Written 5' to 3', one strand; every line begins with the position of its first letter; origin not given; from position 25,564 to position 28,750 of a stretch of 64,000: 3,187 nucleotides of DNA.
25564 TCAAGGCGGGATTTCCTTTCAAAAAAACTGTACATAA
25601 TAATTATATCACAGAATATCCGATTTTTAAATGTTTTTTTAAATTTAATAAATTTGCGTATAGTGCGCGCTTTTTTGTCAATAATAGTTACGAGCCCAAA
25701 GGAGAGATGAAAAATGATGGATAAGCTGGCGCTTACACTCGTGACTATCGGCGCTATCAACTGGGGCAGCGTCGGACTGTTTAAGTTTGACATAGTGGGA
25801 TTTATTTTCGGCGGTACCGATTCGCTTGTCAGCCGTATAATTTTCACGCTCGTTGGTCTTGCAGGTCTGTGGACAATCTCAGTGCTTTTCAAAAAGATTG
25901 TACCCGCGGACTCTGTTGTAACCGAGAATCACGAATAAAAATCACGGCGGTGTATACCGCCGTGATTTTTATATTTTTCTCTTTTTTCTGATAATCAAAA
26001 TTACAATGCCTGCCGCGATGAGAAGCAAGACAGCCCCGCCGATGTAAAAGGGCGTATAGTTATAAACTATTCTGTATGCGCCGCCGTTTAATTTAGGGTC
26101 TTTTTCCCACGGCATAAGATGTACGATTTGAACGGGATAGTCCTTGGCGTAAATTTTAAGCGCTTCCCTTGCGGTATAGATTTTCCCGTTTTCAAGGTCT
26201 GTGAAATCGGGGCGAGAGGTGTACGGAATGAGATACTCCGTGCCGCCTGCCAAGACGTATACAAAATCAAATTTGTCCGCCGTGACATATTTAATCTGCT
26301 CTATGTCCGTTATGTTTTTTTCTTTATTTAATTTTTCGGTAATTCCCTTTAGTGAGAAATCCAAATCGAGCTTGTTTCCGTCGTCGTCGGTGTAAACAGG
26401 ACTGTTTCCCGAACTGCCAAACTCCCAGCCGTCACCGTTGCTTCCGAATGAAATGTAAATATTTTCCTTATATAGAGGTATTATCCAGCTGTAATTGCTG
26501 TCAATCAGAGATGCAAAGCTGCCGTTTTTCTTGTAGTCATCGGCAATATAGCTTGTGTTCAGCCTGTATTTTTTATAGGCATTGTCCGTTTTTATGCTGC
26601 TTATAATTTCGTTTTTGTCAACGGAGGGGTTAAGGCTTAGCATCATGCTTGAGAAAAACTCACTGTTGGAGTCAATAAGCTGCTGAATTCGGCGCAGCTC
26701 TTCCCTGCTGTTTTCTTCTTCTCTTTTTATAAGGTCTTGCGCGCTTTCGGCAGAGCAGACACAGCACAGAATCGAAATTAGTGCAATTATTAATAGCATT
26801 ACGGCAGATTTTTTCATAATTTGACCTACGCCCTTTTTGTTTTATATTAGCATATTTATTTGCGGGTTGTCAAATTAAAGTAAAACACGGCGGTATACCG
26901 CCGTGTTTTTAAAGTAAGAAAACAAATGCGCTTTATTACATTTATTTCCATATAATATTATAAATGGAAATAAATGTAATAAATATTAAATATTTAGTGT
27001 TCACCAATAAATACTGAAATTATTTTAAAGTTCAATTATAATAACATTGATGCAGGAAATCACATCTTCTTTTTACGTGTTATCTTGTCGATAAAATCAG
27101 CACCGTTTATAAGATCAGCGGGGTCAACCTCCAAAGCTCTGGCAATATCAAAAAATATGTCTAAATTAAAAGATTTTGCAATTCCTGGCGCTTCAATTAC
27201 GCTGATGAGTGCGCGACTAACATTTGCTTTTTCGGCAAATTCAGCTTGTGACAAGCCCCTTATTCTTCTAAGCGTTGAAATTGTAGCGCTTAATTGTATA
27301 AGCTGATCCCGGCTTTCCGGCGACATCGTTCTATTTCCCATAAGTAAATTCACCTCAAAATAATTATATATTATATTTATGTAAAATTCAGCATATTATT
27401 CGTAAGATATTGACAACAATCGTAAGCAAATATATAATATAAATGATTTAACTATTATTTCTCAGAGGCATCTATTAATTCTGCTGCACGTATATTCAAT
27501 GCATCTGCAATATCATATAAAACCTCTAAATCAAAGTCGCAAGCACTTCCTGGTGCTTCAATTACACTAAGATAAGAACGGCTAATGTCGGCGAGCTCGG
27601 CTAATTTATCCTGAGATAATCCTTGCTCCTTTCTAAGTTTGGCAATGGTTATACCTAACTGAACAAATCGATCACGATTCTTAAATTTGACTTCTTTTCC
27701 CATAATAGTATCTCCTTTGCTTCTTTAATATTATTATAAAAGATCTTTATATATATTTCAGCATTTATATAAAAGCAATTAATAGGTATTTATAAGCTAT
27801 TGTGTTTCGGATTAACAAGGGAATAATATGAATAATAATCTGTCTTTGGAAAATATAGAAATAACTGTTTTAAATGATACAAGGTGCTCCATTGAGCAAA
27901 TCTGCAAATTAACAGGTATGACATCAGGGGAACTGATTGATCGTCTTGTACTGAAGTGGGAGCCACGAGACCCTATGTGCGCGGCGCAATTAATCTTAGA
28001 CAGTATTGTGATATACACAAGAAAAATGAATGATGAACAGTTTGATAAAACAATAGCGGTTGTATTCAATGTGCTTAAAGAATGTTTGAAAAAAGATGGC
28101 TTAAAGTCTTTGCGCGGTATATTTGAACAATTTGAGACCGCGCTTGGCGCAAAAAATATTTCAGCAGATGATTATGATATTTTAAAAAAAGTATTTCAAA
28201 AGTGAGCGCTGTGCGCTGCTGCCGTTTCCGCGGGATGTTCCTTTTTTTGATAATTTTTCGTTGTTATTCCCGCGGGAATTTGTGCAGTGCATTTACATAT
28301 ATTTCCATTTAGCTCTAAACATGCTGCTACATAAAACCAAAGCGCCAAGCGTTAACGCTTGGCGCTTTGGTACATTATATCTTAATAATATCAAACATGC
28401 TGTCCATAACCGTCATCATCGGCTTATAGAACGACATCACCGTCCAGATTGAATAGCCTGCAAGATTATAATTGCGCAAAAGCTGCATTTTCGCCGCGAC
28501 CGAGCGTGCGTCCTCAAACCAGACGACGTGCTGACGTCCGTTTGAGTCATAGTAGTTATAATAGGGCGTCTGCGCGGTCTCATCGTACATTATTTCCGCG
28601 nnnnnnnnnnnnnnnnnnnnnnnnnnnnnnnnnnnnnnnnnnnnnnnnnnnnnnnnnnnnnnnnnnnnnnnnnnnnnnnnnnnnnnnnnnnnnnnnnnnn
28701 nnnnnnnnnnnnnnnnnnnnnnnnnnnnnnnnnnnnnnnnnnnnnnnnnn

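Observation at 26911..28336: AT-rich islet: two tandem paralogous XRE regulators plus a divergent 125-aa orphan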

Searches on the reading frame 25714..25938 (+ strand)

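Call 4: search_protein_families(library=pfam, proteins=[window:25714-25938:+], max_evalue=0.1)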
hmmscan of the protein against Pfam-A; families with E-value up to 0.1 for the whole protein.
window:25714-25938:+ (74 aa): 1 family
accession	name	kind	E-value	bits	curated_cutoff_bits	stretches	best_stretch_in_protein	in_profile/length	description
PF04070.17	DUF378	-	1.8e-25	89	25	1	2-59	3-60/60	Domain of unknown function (DUF378)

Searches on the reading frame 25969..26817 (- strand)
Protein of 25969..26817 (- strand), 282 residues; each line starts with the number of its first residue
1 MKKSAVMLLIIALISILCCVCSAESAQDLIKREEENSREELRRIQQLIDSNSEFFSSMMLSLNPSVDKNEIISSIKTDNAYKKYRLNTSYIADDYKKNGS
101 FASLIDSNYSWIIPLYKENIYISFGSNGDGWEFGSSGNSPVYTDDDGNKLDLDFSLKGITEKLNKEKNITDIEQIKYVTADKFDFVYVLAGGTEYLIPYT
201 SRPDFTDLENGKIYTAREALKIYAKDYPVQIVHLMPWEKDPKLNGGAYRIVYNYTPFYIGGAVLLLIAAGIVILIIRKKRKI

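Call 4: search_protein_families(library=pfam, proteins=[window:25969-26817:-], max_evalue=0.1)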
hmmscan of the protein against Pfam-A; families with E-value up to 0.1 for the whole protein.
window:25969-26817:- (282 aa): 1 family
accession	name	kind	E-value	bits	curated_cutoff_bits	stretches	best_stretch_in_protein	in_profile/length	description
PF22931.4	SAM_TNK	-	0.095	13.2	25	0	156-181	10-35/56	SAM domain-like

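Call 5: search_protein_families(library=phrogs, proteins=[window:25969-26817:-], max_evalue=0.1)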
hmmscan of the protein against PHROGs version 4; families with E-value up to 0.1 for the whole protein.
window:25969-26817:- (282 aa): 0 families

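Call 43: search_protein_families(library=padloc, proteins=[window:25969-26817:-], max_evalue=0.1)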
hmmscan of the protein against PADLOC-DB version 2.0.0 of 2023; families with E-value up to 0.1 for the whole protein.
window:25969-26817:- (282 aa): 0 families

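Call 44: search_protein_families(library=ncbifam, proteins=[window:25969-26817:-], max_evalue=0.01)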
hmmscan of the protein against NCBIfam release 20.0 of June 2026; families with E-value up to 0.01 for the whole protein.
window:25969-26817:- (282 aa): 0 families

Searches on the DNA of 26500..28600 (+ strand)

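Call 72: search_rna_families(sources=[L108], threshold=evalue, max_evalue=1)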
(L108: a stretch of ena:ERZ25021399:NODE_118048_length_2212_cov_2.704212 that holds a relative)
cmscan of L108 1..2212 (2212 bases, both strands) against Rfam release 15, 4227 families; matches with E-value up to 1: 2.
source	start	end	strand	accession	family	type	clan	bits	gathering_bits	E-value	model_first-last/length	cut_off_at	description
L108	958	1017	+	RF00641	mir-154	Gene; miRNA;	CL00149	24.8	52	0.072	1-82/82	no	mir-154 microRNA precursor family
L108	942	1007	+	RF02985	ftsZ-DE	Gene; sRNA;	-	20.1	72.2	0.8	1-69/69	no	ftsZ-DE RNA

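Call 73: search_rna_families(source=window, start=26500, end=28600, threshold=evalue, max_evalue=1)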
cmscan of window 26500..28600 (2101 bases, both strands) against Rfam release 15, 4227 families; matches with E-value up to 1: 8.
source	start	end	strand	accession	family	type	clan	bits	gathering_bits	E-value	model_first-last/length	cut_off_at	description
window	28269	28367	+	RF01416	NrrF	Gene; antisense;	-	27.1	60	0.0092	1-160/160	no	NrrF RNA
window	26874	26980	-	RF02053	STnc430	Gene; sRNA;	-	24.6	47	0.47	1-162/162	no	Enterobacterial sRNA STnc430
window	28340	28367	+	RF04076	mir-H11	Gene; miRNA;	-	22.4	70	0.61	1-72/72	no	mir-H11 microRNA precursor family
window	28340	28367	-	RF04076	mir-H11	Gene; miRNA;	-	22.4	70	0.61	1-72/72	no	mir-H11 microRNA precursor family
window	27030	27203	-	RF00234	glmS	Cis-reg; riboswitch;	-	20.8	37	0.037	1-167/167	no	glmS glucosamine-6-phosphate activated ribozyme aptamer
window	28335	28368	+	RF00262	sar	Gene; antisense;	-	20.6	43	0.56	29-64/68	no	sar RNA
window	26817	26913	+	RF02763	IsrM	Gene; sRNA;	-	16.5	376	0.078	1-329/329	no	IsrM sRNA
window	28405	28423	-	RF01152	sR1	Gene; snRNA; snoRNA; CD-box;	-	15.1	45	0.69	1-57/57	no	Small nucleolar RNA sR1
